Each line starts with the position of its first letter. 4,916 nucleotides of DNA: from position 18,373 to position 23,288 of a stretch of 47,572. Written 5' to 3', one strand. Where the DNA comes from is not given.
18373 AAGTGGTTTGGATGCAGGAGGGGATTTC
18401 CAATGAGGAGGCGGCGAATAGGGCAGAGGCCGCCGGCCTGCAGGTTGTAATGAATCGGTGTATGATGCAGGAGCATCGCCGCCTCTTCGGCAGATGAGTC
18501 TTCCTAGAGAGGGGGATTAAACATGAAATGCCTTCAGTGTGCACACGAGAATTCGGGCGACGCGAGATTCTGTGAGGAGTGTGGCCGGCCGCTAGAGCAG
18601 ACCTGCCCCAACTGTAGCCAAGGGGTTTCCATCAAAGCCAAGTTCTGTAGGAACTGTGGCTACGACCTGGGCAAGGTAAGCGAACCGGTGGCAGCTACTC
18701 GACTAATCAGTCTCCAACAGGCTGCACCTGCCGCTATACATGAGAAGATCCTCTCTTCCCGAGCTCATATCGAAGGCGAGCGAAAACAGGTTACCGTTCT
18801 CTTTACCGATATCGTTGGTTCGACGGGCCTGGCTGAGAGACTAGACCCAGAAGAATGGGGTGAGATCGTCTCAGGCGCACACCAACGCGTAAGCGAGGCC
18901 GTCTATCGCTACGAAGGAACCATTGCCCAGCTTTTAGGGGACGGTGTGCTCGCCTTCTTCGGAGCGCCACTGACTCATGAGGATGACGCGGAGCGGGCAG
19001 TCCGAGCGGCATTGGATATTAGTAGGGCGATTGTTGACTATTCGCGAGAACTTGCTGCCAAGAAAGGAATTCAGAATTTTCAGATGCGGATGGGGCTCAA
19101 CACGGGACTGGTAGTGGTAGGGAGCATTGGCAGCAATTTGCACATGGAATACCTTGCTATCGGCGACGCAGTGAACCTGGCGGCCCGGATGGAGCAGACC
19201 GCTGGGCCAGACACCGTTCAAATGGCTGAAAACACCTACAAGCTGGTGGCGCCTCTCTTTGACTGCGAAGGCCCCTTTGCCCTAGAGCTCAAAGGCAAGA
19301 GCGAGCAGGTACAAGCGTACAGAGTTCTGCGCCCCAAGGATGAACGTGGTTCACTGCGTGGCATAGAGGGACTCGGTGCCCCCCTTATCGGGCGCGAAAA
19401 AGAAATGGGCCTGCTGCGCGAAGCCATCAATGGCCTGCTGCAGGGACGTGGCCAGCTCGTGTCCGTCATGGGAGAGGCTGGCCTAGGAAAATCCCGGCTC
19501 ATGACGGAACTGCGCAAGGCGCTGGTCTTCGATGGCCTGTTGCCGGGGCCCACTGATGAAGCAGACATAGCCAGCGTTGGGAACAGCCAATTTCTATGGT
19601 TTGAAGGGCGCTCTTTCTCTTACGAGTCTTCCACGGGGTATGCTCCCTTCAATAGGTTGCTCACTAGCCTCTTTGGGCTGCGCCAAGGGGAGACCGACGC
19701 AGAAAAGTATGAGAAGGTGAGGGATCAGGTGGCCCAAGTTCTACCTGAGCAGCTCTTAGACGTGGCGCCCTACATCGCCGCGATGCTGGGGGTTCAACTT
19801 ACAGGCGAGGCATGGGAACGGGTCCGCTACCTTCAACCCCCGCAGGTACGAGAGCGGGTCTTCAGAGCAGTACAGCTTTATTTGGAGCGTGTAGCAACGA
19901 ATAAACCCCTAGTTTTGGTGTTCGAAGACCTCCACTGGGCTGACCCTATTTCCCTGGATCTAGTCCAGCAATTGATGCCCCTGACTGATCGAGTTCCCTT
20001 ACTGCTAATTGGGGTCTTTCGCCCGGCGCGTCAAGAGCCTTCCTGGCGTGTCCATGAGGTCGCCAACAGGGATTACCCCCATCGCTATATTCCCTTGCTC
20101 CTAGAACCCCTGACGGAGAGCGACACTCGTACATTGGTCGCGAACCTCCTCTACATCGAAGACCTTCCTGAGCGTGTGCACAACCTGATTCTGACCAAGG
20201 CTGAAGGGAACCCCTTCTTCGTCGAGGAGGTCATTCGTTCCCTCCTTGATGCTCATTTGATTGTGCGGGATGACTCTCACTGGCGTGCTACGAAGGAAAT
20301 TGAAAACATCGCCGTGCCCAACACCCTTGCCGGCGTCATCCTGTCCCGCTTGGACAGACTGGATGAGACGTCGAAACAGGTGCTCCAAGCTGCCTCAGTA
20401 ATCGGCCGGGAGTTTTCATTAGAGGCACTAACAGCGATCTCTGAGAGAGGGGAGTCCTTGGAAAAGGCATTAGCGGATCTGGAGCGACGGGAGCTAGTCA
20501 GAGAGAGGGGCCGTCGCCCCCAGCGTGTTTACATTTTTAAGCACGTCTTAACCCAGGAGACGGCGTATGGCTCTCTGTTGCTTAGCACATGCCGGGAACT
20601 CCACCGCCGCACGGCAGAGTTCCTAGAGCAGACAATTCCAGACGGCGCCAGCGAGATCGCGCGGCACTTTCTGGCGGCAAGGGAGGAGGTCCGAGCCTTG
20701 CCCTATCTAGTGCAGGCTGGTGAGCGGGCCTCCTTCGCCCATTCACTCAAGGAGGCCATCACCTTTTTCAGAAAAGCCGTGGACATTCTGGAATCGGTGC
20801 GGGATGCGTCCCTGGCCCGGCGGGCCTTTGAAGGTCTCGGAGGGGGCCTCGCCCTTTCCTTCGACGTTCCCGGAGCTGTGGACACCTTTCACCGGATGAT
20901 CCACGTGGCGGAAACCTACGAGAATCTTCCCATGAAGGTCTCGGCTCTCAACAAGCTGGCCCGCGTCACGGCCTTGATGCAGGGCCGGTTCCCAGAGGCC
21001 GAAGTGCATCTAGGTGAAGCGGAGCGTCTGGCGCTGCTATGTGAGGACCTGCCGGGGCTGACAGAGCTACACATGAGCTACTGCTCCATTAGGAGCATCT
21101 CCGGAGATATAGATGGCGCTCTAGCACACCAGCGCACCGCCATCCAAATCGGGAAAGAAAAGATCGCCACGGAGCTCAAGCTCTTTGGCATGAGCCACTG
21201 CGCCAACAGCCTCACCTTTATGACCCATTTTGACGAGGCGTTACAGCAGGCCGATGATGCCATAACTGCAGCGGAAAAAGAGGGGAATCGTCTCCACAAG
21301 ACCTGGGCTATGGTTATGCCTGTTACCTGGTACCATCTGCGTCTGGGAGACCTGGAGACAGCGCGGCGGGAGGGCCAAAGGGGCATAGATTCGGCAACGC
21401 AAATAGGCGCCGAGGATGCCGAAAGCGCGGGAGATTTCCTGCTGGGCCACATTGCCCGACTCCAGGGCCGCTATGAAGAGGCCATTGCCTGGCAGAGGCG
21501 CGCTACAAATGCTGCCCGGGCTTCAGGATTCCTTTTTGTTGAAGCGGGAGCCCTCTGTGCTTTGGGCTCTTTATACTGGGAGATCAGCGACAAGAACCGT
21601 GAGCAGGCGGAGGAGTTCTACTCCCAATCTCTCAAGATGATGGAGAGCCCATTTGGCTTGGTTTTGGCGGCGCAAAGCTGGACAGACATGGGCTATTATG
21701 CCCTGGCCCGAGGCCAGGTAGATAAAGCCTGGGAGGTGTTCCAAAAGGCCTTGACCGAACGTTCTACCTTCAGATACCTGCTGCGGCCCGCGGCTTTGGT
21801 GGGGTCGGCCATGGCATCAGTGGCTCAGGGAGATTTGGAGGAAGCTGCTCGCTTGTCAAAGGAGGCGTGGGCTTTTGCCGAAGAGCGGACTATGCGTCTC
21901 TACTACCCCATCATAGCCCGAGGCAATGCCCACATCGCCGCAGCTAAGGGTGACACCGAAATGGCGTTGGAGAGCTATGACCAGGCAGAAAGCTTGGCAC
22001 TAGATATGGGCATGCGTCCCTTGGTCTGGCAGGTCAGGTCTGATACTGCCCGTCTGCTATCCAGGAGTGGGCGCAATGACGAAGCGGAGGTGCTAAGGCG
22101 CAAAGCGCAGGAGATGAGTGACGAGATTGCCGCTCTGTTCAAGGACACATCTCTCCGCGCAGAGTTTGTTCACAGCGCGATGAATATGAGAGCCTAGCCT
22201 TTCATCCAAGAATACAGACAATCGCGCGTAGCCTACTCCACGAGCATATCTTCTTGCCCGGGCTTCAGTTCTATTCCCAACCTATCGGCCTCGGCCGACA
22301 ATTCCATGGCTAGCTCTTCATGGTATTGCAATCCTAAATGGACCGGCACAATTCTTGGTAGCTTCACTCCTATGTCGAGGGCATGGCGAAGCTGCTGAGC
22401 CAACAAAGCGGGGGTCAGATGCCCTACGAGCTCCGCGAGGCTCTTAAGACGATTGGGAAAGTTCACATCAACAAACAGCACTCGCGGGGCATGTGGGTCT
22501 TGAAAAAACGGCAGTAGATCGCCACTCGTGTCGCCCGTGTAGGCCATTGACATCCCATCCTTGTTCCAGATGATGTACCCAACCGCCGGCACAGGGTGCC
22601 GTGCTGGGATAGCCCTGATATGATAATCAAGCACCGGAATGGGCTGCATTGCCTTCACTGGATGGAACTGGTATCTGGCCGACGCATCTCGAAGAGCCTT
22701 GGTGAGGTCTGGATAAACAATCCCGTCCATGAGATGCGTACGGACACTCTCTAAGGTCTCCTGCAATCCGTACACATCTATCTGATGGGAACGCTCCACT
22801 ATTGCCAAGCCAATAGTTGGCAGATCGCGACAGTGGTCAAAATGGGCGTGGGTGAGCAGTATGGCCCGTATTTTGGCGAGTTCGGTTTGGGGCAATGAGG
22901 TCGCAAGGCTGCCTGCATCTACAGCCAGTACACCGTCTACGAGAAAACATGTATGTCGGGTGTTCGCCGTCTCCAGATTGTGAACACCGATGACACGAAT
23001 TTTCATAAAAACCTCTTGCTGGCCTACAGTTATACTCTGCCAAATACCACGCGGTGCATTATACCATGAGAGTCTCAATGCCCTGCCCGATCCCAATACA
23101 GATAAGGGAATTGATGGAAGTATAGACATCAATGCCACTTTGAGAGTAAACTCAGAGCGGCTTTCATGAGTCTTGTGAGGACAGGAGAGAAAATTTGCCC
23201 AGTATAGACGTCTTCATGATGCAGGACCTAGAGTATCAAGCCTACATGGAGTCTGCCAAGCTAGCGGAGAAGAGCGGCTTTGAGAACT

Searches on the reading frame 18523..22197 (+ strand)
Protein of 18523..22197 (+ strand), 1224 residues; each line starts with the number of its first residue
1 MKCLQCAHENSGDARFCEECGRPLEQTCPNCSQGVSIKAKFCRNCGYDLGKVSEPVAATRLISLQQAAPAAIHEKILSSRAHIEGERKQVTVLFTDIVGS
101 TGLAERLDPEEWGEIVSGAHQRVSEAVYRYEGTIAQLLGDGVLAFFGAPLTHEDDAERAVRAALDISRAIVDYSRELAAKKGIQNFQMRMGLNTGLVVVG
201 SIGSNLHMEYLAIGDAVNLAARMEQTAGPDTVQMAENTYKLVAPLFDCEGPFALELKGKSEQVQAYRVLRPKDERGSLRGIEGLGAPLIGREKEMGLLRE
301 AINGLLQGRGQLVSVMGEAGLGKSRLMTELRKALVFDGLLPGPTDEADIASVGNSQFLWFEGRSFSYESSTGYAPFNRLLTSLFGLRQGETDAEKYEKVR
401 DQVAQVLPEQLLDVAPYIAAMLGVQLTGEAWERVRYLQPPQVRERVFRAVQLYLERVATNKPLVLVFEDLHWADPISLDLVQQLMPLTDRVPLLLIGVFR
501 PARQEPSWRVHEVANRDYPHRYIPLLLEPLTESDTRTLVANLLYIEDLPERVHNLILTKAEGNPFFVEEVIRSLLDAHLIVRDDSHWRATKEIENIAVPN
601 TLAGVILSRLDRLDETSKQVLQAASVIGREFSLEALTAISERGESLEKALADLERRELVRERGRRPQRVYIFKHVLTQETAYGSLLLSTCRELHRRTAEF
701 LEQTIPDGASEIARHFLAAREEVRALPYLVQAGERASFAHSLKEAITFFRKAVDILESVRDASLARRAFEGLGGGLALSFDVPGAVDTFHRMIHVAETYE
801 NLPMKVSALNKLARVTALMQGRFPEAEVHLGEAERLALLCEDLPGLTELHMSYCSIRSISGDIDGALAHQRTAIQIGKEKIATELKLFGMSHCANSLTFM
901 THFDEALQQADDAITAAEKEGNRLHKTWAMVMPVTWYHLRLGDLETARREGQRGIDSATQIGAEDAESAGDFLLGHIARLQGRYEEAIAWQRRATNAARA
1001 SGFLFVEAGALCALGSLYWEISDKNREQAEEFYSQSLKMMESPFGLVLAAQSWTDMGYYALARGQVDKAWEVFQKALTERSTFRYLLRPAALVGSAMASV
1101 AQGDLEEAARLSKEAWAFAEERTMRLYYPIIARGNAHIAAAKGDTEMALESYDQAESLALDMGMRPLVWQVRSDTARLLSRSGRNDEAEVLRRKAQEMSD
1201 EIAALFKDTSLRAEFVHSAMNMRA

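Call 22: search_protein_families(library=pfam, proteins=[window:18523-22197:+], max_evalue=0.001)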
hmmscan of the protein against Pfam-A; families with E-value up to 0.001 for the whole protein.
window:18523-22197:+ (1224 aa): 12 families
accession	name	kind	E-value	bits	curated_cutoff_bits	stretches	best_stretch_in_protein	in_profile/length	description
PF00211.25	Guanylate_cyc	-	5.4e-24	85.2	21.9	1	87-262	6-176/183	Adenylate and Guanylate cyclase catalytic domain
PF13191.12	AAA_16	-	8.4e-22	78.9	32.6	1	287-496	1-167/167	AAA ATPase domain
PF17874.7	TPR_MalT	-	2.8e-16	60.1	45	3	1025-1196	55-229/336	MalT-like TPR region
PF13424.12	TPR_12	-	3e-16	59.8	30.1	1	973-1042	8-77/77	Tetratricopeptide repeat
PF12773.13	DZR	-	2.2e-11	44.2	27.3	1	3-46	1-45/45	Double zinc ribbon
PF13181.12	TPR_8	-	4.9e-10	39.2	25.7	0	972-999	5-32/34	Tetratricopeptide repeat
PF13240.11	Zn_Ribbon_1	-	2e-09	37.4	25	2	2-24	1-23/23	zinc-ribbon domain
PF00515.34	TPR_1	-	2.6e-08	33.8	27.8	0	973-989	6-22/34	Tetratricopeptide repeat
PF07719.23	TPR_2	-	1.2e-07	31.7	27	0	972-995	5-28/34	Tetratricopeptide repeat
PF13248.11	Zn_ribbon_3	-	8.1e-06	25.6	27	1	25-49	2-26/26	zinc-ribbon domain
PF13176.12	TPR_7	-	0.00017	21.9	27.9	0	973-993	4-24/36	Tetratricopeptide repeat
PF10571.15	UPF0547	-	0.00057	20.4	29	1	27-48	2-23/26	Uncharacterised protein family UPF0547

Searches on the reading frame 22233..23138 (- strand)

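Call 22: search_protein_families(library=pfam, proteins=[window:22233-23138:-], max_evalue=0.001)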
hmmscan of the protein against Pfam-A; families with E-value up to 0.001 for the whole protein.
window:22233-23138:- (301 aa): 3 families
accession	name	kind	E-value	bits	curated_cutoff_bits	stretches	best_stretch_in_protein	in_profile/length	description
PF12706.13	Lactamase_B_2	-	2.3e-17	63.7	27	1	65-267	3-199/200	Beta-lactamase superfamily domain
PF00753.33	Lactamase_B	-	1.9e-06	28.4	22.7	1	63-109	16-63/196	Metallo-beta-lactamase superfamily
PF02112.21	PDEase_II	-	3.2e-06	26.9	23.7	1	89-150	82-146/340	cAMP phosphodiesterases class-II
